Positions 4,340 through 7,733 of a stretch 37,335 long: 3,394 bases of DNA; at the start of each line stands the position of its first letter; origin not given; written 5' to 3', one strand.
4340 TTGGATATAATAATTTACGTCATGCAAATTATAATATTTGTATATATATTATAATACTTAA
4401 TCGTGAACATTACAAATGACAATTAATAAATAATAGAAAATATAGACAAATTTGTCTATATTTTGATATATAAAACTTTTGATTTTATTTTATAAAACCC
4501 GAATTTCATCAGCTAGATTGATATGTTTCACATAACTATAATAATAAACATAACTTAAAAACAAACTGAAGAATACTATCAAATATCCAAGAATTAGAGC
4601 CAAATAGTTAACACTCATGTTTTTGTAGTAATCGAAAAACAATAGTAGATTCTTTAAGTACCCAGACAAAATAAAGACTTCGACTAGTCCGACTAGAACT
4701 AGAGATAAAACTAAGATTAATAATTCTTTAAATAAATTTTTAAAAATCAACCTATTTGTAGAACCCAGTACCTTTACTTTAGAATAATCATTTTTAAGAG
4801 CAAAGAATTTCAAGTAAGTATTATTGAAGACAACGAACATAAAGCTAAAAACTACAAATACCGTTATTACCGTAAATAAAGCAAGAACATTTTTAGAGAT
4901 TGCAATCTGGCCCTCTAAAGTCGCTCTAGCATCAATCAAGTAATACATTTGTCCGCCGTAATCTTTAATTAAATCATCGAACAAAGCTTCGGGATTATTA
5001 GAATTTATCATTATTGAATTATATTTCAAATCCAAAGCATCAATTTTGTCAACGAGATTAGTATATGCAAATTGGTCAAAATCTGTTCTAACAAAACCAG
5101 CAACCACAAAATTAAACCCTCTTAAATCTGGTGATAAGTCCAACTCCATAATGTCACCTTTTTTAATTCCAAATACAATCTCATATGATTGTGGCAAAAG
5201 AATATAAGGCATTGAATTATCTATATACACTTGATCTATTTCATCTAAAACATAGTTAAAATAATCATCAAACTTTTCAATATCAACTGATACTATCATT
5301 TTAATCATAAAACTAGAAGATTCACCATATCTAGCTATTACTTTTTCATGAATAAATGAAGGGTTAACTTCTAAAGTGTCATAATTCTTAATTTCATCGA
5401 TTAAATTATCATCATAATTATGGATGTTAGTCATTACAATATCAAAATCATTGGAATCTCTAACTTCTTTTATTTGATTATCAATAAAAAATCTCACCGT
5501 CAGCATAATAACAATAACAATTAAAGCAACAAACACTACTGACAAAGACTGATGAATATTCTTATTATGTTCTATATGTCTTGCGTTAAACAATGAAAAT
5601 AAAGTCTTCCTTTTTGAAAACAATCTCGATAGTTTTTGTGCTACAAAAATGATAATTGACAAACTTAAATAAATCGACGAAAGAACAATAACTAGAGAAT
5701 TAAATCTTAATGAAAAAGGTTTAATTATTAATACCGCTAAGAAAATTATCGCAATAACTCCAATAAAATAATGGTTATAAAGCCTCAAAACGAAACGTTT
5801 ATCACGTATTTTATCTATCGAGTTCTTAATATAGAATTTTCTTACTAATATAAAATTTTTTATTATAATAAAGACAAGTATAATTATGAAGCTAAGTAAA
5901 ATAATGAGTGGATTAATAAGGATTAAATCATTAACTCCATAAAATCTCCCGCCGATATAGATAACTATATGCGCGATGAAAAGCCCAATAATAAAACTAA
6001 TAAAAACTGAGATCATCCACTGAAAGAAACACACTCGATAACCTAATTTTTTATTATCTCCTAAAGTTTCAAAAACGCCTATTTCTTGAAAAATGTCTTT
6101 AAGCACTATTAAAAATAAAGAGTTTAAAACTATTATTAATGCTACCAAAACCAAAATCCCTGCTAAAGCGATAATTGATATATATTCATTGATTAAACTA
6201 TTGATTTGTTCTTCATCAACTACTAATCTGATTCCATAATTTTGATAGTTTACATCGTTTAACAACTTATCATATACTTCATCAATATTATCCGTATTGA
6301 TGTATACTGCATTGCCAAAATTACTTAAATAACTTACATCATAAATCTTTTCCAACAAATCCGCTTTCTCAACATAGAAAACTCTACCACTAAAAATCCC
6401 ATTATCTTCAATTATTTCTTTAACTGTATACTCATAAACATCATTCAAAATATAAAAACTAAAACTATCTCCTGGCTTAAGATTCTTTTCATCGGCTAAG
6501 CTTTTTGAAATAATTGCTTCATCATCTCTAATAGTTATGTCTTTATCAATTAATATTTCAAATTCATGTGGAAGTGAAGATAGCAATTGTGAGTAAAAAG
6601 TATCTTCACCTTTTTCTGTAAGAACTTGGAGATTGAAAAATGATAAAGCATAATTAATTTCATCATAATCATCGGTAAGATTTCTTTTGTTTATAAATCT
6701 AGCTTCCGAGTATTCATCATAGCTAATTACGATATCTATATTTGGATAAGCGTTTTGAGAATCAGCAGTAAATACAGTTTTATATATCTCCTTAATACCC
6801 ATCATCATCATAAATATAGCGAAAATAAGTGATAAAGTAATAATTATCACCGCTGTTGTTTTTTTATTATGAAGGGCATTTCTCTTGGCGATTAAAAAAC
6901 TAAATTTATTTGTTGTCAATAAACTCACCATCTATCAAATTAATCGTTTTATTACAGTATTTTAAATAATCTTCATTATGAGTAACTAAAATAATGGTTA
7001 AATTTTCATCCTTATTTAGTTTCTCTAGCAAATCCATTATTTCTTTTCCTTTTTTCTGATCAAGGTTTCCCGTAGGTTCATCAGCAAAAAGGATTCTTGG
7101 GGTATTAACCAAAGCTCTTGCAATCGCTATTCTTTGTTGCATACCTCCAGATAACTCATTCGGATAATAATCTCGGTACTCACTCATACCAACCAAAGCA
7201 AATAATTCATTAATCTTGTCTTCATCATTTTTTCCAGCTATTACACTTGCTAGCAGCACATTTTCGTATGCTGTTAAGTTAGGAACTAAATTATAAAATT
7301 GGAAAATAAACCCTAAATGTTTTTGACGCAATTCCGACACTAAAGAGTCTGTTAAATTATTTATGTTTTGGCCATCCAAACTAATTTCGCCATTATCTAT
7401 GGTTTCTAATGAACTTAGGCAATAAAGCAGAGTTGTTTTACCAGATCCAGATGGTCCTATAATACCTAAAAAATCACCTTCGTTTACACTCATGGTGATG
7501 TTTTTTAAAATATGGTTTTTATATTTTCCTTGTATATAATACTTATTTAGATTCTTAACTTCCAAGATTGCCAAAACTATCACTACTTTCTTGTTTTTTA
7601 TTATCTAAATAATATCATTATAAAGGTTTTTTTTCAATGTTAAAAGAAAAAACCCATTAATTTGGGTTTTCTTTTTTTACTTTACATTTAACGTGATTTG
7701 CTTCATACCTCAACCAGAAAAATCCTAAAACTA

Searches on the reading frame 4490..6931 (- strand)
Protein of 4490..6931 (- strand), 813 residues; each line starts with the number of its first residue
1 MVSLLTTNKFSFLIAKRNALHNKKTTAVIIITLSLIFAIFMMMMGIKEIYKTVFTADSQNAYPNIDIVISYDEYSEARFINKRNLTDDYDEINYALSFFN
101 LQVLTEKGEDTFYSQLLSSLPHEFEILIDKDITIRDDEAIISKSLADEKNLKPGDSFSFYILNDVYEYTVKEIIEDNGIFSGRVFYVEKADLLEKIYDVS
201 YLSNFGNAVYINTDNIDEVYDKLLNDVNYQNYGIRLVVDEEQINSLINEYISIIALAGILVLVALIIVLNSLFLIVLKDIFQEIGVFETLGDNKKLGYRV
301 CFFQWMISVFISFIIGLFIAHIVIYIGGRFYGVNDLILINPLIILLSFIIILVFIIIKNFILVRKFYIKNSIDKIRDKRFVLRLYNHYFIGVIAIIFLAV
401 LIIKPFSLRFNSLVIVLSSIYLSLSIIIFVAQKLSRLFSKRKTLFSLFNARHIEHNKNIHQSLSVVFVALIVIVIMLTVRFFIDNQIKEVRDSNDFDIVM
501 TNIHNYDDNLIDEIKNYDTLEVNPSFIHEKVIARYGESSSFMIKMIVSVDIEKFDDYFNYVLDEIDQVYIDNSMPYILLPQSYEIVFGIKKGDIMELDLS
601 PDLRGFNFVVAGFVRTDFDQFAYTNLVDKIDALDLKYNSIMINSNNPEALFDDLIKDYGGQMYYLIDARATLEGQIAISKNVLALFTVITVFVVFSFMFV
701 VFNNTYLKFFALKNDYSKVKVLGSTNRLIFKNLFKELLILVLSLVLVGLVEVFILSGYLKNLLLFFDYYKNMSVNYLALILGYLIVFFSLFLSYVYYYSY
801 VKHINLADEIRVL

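Call 72: search_protein_families(library=pfam, proteins=[window:4490-6931:-], max_evalue=0.00001)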
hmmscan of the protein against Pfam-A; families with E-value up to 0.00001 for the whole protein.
window:4490-6931:- (813 aa): 1 family
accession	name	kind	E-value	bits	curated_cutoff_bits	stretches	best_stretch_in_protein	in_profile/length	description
PF02687.27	FtsX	-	2.6e-07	31.1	25.5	1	688-805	2-119/120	FtsX-like permease C-terminal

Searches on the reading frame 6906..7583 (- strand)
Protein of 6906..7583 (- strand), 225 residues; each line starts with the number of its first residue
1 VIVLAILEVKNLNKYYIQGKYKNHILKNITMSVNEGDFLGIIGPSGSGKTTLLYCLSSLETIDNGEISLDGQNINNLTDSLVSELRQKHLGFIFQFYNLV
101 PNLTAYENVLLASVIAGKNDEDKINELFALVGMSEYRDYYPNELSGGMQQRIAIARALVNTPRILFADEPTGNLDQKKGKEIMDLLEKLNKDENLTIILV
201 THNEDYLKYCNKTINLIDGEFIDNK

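Call 72: search_protein_families(library=pfam, proteins=[window:6906-7583:-], max_evalue=0.00001)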
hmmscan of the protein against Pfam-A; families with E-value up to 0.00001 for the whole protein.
window:6906-7583:- (225 aa): 3 families
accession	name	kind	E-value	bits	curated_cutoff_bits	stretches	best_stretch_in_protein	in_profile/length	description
PF00005.33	ABC_tran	-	3.6e-36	125.2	25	1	26-171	1-136/137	ABC transporter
PF13304.12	AAA_21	-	8.5e-11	42.9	27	0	83-206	191-301/304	AAA domain, putative AbiEii toxin, Type IV TA system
PF02463.25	SMC_N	-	2.5e-06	27.5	40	0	21-216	10-211/220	RecF/RecN/SMC N terminal domain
